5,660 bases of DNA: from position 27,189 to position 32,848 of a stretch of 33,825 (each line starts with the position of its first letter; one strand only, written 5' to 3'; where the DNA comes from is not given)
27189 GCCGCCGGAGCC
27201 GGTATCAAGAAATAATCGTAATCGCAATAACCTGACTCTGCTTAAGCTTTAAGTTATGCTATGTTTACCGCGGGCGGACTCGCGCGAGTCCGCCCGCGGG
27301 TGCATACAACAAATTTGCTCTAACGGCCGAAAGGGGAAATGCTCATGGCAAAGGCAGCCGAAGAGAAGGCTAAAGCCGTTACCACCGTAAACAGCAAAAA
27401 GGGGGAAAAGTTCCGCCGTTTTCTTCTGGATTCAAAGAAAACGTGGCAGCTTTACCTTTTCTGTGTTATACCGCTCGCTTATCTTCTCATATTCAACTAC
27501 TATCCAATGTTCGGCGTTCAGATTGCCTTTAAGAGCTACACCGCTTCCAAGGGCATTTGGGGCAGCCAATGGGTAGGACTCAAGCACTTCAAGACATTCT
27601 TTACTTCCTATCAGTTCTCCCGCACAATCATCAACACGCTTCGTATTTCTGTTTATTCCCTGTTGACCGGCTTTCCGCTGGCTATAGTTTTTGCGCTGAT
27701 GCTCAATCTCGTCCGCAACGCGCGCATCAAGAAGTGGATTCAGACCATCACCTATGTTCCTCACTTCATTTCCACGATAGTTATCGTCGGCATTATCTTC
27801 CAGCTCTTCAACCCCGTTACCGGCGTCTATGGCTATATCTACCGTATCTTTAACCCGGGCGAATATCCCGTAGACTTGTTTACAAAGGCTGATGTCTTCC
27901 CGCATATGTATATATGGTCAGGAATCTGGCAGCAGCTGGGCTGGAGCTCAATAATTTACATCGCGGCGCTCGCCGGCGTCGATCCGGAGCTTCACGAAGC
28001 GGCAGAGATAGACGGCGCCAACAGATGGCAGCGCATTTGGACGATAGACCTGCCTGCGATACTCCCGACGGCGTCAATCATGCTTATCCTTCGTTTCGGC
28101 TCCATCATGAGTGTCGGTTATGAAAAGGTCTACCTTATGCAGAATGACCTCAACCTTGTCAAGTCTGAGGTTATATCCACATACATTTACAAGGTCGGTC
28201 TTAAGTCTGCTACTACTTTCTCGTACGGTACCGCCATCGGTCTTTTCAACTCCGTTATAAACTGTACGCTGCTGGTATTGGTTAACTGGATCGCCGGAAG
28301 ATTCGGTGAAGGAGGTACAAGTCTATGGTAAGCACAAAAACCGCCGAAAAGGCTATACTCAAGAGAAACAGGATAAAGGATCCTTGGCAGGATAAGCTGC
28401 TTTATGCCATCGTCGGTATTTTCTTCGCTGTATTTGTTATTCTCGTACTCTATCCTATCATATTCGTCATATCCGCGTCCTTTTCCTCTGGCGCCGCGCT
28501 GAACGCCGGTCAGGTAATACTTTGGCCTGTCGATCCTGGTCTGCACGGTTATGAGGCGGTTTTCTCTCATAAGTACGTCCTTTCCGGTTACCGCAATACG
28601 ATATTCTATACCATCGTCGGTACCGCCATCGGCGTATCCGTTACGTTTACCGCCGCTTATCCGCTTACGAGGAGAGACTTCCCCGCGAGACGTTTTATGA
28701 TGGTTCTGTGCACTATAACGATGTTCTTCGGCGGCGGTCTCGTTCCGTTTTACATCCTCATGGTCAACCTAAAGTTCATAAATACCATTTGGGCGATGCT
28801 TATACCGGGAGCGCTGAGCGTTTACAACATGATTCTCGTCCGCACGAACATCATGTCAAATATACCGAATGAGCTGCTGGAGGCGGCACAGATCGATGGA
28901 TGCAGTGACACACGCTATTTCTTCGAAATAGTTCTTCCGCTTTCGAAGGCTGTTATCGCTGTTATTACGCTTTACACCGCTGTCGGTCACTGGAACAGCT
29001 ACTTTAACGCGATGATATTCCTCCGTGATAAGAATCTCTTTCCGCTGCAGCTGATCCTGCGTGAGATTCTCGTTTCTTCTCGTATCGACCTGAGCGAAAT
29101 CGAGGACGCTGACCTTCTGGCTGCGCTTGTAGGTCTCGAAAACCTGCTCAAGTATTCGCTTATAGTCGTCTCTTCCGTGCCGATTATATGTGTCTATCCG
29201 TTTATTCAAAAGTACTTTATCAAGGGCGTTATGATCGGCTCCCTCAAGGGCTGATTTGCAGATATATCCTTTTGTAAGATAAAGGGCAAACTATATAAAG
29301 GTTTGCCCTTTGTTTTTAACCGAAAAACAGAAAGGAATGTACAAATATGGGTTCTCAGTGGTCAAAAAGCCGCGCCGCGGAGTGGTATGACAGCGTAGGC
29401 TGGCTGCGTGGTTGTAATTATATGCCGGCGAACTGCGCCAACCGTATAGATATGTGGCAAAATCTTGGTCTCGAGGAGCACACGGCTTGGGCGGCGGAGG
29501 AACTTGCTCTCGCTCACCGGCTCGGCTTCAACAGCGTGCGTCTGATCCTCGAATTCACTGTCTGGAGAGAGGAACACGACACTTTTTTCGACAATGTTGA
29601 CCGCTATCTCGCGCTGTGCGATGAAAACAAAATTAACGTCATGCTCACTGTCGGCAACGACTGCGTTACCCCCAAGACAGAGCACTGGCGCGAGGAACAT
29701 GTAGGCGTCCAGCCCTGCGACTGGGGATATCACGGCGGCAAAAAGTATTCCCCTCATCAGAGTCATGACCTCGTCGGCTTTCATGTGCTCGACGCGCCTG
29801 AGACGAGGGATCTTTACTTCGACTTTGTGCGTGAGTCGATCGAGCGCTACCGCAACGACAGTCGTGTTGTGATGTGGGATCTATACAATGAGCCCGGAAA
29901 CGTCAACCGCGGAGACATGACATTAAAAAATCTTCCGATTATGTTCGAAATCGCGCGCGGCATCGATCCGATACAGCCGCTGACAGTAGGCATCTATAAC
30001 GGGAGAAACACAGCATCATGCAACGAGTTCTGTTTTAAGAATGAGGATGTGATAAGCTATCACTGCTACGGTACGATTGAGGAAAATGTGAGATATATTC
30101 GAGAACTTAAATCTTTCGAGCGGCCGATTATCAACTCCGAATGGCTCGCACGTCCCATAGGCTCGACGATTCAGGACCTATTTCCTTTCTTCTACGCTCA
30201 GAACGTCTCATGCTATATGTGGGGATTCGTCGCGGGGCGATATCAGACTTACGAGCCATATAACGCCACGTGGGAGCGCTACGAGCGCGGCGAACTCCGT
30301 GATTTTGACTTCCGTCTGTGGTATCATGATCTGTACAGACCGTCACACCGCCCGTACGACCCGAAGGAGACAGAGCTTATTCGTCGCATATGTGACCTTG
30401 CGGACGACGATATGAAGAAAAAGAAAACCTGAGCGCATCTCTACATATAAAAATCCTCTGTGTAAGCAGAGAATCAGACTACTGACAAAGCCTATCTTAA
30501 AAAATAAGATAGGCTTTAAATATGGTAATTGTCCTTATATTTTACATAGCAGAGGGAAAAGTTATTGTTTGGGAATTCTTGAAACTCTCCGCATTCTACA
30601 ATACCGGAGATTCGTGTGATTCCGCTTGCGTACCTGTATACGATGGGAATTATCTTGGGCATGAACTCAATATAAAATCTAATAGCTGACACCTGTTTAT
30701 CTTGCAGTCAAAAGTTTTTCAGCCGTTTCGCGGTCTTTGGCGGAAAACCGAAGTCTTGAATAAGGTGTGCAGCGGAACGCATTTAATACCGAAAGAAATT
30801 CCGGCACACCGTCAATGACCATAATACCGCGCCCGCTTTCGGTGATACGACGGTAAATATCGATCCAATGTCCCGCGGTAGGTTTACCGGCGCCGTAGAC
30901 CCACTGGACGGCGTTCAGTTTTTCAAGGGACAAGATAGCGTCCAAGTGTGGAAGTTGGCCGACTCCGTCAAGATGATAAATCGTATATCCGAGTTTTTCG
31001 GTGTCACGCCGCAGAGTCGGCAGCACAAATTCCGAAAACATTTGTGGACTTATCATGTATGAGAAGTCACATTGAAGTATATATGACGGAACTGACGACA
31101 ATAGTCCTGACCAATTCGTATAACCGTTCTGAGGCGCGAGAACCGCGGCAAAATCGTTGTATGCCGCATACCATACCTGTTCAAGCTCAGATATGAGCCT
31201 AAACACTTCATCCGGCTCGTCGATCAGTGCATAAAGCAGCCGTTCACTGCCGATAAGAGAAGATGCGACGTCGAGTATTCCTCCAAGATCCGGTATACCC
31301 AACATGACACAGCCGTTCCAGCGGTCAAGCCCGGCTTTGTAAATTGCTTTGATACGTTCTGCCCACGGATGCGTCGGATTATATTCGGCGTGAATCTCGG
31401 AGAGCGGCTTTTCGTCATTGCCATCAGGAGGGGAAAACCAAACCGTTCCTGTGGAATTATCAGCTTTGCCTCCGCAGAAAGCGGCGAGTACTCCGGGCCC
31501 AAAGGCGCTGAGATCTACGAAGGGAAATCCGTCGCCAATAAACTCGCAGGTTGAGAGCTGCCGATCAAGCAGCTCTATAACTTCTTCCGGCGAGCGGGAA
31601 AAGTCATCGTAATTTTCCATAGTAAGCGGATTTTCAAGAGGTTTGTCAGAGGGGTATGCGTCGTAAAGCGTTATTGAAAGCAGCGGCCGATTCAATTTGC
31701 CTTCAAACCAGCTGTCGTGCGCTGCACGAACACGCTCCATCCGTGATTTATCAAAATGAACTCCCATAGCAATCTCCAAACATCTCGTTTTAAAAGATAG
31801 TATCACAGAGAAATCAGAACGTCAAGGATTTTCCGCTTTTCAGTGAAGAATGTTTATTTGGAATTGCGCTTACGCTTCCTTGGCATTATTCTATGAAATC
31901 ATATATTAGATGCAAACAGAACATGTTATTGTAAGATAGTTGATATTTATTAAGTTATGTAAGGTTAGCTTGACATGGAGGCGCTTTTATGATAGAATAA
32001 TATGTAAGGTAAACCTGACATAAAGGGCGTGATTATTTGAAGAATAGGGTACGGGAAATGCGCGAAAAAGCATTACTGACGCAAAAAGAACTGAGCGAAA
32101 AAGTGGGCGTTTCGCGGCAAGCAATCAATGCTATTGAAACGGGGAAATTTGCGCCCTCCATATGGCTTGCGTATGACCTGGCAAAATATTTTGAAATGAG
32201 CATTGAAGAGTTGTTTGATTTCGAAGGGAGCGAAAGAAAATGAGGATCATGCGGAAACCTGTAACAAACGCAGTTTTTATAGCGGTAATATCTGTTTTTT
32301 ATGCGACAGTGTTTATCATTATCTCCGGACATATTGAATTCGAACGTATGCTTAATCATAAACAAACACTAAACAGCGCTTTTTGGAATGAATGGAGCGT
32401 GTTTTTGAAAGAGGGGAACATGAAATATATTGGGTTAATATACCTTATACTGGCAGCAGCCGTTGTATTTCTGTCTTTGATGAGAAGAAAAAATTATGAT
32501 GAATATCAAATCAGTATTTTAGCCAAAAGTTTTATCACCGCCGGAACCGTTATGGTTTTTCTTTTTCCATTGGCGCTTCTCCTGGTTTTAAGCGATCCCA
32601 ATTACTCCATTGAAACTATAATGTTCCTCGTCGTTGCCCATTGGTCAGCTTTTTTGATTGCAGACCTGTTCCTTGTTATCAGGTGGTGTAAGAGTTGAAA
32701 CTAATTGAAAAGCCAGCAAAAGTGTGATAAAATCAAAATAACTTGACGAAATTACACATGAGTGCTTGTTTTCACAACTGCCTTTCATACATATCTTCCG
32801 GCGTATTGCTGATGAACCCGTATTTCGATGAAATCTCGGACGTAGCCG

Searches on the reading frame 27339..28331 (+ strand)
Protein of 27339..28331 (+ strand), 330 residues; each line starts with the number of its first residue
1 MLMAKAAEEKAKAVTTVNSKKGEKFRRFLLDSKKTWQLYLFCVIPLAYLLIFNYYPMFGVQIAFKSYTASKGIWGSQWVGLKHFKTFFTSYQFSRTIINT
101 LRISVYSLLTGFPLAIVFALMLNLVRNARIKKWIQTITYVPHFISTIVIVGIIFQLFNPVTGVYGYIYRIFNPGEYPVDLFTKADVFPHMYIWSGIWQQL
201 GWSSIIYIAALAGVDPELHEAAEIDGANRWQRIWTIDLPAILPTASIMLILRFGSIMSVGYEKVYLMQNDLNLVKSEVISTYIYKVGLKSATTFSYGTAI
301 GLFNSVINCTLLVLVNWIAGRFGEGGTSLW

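Call 6: search_protein_families(library=pfam, proteins=[window:27339-28331:+], max_evalue=0.001)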
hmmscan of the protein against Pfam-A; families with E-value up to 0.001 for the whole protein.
window:27339-28331:+ (330 aa): 1 family
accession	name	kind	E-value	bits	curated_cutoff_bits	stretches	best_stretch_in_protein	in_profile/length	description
PF00528.27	BPD_transp_1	-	9.9e-16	58.4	26.4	1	115-319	5-179/184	Binding-protein-dependent transport system inner membrane component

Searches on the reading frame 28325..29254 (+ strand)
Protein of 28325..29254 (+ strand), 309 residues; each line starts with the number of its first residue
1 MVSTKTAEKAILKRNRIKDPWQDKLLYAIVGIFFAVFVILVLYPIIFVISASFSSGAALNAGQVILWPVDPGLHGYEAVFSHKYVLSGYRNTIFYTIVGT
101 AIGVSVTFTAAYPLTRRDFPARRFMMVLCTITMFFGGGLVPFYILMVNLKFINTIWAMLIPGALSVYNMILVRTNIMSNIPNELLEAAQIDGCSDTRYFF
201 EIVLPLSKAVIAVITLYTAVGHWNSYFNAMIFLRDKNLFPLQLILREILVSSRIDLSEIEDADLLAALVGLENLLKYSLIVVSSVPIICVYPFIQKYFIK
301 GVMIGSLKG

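Call 6: search_protein_families(library=pfam, proteins=[window:28325-29254:+], max_evalue=0.001)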
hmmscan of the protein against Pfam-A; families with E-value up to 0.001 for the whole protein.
window:28325-29254:+ (309 aa): 1 family
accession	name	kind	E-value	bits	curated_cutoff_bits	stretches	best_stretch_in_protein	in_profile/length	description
PF00528.27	BPD_transp_1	-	1.3e-10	41.8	26.4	1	107-301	5-181/184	Binding-protein-dependent transport system inner membrane component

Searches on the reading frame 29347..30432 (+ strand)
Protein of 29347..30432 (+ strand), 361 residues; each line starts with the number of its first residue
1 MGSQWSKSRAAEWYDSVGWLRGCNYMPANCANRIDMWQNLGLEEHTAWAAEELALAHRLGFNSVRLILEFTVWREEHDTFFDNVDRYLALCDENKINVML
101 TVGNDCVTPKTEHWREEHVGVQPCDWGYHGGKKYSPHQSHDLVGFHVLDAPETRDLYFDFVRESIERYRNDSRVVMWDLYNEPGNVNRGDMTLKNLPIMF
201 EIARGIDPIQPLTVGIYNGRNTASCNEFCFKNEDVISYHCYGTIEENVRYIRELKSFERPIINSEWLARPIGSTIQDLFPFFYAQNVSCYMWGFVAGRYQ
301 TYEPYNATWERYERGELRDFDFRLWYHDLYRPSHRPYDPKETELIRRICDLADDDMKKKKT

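Call 6: search_protein_families(library=pfam, proteins=[window:29347-30432:+], max_evalue=0.001)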
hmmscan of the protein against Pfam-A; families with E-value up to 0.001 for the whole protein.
window:29347-30432:+ (361 aa): 2 families
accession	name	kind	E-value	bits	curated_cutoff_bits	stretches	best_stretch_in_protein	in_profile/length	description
PF02836.23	Glyco_hydro_2_C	-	5.4e-10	39.3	21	1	148-305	101-253/302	Glycosyl hydrolases family 2, TIM barrel domain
PF00150.24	Cellulase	-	2.5e-07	30.9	23.5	1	54-245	28-199/272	Cellulase (glycosyl hydrolase family 5)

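Call 43: search_solved_structures(query=window:29347-30432:+, max_evalue=0.01)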
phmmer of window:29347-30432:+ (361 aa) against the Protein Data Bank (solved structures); distinct sequences matched with E-value up to 0.01: 8.
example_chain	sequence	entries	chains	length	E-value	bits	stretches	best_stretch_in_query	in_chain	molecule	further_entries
6bo6_A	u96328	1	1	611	0.00022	23.5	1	150-236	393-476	Glycoside Hydrolase Family 2 candidate b-glucuronidase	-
6d4o_A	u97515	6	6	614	0.00023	23.5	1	150-236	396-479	Beta-glucuronidase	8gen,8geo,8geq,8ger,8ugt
6bjq_A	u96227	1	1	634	0.00024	23.4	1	150-236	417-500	Glycoside Hydrolase Family 2 candidate b-glucuronidase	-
6bjw_A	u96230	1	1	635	0.00024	23.4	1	150-236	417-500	Glycoside Hydrolase Family 2 candidate b-glucuronidase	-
5c70_A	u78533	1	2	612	0.00053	22.3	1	152-215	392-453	Glucuronidase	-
1bhg_A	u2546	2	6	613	0.00071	21.9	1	159-282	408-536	BETA-GLUCURONIDASE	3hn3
5c71_A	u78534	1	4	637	0.0017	20.6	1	152-215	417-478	Glucuronidase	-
9oro_A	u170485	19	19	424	0.0038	19.5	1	154-269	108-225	Glycoside hydrolase family 158 | GH158(Pro)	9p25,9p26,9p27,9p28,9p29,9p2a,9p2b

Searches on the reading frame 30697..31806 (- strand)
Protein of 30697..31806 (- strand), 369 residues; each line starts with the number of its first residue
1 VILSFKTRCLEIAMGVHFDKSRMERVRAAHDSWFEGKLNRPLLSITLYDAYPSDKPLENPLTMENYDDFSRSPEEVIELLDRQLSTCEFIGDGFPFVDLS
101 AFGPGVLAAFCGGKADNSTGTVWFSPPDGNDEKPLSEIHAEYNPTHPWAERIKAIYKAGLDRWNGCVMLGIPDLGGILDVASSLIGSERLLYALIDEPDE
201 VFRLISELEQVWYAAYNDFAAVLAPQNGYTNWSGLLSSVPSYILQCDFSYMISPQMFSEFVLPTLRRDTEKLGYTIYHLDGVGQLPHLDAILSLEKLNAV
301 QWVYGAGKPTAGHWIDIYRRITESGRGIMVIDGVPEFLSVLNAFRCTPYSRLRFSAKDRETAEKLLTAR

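Call 6: search_protein_families(library=pfam, proteins=[window:30697-31806:-], max_evalue=0.001)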
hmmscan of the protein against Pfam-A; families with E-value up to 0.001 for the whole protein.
window:30697-31806:- (369 aa): 0 families

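Call 53: search_solved_structures(query=window:30697-31806:-, max_evalue=1)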
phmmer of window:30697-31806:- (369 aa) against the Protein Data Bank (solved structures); distinct sequences matched with E-value up to 1: 1.
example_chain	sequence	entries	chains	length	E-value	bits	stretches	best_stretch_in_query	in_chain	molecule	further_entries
8idm_B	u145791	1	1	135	0.8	11.8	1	104-169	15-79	VHH-227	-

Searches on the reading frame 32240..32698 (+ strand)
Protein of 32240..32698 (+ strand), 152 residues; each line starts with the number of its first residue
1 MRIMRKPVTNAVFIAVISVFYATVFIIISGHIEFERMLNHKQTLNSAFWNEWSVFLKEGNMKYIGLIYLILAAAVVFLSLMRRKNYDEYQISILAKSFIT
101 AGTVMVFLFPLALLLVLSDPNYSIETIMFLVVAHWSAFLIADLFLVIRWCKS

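Call 56: search_protein_families(library=pfam, proteins=[window:32240-32698:+], max_evalue=0.001)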
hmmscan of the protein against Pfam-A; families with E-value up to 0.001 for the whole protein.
window:32240-32698:+ (152 aa): 1 family
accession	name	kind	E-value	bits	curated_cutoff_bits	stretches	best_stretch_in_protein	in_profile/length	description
PF20460.3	DUF6713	-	0.00013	22.3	27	1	44-98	17-72/117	Family of unknown function (DUF6713)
